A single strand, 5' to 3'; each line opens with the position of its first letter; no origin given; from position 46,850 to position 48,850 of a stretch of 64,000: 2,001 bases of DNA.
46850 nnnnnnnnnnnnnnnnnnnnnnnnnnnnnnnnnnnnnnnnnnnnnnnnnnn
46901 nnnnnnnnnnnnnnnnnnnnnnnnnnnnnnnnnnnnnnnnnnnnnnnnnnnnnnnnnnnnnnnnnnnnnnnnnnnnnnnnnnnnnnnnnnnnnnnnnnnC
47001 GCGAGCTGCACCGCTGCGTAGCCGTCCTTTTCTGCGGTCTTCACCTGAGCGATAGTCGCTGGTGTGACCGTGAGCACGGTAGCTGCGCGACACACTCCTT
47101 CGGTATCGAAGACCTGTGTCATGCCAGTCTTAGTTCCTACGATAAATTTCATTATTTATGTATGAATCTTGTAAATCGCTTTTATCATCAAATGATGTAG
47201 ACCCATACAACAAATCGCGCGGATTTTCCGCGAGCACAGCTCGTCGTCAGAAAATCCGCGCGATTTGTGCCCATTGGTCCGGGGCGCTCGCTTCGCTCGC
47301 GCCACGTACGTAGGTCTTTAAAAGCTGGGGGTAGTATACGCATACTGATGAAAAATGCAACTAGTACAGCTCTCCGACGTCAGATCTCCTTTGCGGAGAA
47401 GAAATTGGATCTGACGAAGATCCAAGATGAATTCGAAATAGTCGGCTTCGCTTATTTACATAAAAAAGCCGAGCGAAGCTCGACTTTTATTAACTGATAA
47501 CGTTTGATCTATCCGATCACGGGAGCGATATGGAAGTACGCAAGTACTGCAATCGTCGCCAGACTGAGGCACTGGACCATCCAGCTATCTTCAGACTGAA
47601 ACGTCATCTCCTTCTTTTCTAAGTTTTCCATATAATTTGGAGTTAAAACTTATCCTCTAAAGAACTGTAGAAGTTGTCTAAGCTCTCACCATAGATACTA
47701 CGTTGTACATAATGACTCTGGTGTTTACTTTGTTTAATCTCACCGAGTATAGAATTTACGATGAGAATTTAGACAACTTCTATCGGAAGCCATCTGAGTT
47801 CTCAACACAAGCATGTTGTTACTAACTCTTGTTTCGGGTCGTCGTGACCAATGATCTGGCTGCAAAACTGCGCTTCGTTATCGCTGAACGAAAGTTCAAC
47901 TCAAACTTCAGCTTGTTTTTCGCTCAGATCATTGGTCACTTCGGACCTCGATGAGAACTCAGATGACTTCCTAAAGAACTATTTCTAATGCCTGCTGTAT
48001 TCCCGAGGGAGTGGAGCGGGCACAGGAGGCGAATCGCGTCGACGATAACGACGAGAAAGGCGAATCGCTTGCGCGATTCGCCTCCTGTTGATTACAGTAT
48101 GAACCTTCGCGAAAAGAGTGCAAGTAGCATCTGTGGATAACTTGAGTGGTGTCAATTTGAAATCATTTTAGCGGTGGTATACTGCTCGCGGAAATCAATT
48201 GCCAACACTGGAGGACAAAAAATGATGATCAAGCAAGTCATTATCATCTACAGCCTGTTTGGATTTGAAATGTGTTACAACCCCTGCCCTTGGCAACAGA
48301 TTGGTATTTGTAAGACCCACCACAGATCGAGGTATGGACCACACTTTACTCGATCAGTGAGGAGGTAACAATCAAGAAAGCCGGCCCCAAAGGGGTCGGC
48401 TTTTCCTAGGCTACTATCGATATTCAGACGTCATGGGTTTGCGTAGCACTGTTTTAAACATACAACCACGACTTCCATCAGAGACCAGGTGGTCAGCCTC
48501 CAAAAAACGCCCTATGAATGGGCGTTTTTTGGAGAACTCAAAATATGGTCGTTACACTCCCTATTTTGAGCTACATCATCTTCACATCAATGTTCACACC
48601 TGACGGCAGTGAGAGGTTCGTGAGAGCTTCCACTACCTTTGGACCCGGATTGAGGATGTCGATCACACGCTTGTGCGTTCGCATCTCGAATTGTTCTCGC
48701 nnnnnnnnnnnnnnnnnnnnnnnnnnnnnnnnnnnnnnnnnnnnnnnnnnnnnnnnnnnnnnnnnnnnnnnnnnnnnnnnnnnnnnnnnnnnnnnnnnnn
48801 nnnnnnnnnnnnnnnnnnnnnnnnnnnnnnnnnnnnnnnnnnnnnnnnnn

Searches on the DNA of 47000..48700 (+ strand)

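Call 4: search_rna_families(source=window, start=47000, end=48700, threshold=evalue, max_evalue=10, show_alignments=3)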
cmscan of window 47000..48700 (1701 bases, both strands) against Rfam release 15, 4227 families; matches with E-value up to 10: 16.
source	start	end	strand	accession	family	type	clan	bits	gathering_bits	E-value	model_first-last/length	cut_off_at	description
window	48483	48550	+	RF00639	mir-515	Gene; miRNA;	CL00096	22.5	68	0.2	1-87/87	no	mir-515 microRNA precursor family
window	47119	47195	-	RF01193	snoR20a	Gene; snRNA; snoRNA; CD-box;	-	21.9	42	2.2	1-90/90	no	Small nucleolar RNA snoR20a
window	47586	47697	-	RF00212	SNORD38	Gene; snRNA; snoRNA; CD-box;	CL00051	20.6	44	0.61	1-70/70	no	Small nucleolar RNA SNORD38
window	48022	48088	-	RF03607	mir-9447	Gene; miRNA;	-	19.8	67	1.1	11-58/68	no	mir-9447 microRNA precursor family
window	48486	48547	+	RF00732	mir-305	Gene; miRNA;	-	19.3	66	0.57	1-73/73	no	mir-305 microRNA precursor family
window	48501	48589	-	RF00370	sroD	Gene; sRNA;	-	19.2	50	0.94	1-86/86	no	sroD RNA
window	48503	48569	-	RF02701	PsrR1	Gene; sRNA;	-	19.1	42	1.4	1-79/79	no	Photosynthesis regulatory RNA1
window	47211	47268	+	RF04248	MIR7486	Gene; miRNA;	-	18.3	67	5.9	1-87/87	no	MIR7486 microRNA precursor family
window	48316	48409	+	RF00506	Thr_leader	Cis-reg; leader;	-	17.7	55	2.8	1-118/118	no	Threonine operon leader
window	48022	48088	+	RF03607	mir-9447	Gene; miRNA;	-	17.6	67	4.1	11-58/68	no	mir-9447 microRNA precursor family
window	48531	48576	-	RF00665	mir-290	Gene; miRNA;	CL00096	17.5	51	3.4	1-70/70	no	mir-290 microRNA precursor family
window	47139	47231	-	RF02899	AaHKsRNA54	Gene; sRNA;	-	17.5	37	7.1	1-118/118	no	Aggregatibacter sRNA 54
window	47491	47587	+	RF00176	Tombus_3_IV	Cis-reg;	-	16.2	33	2.2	1-92/92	no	Tombusvirus 3' UTR region IV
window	47459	47518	-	RF02651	SorY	Gene; sRNA;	-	15.8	111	3.7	1-83/83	no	Singlet oxygen resistance RNA Y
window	48326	48408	-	RF02978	folP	Cis-reg;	-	15.3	99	6.6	1-102/102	no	folP RNA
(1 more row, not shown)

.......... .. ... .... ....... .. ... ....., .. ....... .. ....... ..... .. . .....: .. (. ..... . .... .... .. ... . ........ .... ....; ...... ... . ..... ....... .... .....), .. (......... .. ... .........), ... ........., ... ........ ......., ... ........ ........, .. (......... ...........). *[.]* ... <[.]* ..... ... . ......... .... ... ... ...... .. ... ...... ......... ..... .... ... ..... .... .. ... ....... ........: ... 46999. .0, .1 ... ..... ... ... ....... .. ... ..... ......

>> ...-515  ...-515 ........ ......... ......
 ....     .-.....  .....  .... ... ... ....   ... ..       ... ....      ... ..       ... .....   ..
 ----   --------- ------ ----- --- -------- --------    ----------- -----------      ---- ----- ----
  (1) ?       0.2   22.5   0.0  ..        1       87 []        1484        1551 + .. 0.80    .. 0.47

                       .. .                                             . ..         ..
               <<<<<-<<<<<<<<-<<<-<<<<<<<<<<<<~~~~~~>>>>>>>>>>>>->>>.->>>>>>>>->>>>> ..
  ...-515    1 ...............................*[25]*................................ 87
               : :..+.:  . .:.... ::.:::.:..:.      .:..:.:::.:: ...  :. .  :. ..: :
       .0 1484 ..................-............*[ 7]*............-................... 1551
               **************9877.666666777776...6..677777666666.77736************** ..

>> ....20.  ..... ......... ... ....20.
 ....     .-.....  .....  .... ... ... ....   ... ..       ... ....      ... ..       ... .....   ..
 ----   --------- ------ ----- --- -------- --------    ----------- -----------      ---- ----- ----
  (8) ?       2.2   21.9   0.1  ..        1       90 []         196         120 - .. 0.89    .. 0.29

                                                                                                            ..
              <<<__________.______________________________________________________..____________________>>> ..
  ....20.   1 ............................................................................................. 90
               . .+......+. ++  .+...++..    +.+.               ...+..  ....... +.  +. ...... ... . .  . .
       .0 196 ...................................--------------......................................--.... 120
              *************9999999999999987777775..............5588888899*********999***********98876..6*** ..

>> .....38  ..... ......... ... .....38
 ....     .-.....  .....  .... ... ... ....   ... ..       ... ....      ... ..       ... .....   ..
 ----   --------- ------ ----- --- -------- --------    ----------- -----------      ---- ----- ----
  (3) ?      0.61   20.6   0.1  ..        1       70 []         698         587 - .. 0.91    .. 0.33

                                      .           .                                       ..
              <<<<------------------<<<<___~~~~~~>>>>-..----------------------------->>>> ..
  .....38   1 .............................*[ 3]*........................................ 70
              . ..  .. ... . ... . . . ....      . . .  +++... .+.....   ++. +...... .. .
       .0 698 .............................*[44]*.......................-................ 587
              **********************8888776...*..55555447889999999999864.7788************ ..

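Call 52: search_dna_similar(query=window:48130-48500:+, collection=phages, mode=distant, max_evalue=0.01, max_rows=5)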
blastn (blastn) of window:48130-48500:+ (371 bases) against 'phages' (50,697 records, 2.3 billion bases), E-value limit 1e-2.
No match.

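Call 53: search_dna_similar(query=window:48130-48500:+, collection=plasmids, mode=distant, max_evalue=0.01, max_rows=5)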
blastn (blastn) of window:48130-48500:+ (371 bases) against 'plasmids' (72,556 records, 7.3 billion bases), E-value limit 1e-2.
No match.
